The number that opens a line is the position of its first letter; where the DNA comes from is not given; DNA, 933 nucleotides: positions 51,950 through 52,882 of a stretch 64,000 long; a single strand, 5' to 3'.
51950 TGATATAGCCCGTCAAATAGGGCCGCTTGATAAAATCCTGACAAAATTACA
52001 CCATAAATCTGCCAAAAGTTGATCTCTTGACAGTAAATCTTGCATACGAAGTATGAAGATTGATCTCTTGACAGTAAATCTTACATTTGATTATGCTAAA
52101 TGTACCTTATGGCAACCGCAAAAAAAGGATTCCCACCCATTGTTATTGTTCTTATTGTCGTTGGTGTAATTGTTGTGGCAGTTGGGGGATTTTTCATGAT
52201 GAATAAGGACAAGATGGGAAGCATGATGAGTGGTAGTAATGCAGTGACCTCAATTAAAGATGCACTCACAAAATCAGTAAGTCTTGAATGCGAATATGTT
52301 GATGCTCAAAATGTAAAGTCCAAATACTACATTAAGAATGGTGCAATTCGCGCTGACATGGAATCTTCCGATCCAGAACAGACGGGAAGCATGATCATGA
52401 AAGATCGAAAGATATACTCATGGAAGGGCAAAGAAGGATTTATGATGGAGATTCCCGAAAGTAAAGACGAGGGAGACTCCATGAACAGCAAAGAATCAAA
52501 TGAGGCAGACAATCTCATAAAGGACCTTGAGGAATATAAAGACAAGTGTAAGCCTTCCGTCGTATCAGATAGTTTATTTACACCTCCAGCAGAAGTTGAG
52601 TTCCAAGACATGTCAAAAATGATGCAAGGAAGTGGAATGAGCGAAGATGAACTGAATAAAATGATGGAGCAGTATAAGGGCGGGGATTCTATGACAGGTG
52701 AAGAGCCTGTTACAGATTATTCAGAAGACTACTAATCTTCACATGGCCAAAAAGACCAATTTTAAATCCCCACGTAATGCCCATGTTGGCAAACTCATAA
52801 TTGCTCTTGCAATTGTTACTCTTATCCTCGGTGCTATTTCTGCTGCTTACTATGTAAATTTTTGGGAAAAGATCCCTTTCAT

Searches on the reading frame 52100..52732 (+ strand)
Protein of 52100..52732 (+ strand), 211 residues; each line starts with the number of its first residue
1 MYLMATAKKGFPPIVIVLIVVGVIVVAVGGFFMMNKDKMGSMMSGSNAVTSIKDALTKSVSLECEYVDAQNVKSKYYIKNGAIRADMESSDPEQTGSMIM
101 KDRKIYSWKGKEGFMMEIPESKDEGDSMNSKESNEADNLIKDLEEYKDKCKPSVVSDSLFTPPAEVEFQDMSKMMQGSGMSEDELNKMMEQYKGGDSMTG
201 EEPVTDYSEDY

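Call 31: search_protein_families(library=pfam, max_evalue=0.01, proteins=[window:52100-52732:+])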
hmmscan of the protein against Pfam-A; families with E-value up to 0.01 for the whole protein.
window:52100-52732:+ (211 aa): 1 family
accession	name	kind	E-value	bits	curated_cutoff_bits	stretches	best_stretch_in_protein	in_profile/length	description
PF17341.8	DUF5371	-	0.0072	16.9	25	0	49-70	25-48/65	Family of unknown function (DUF5371)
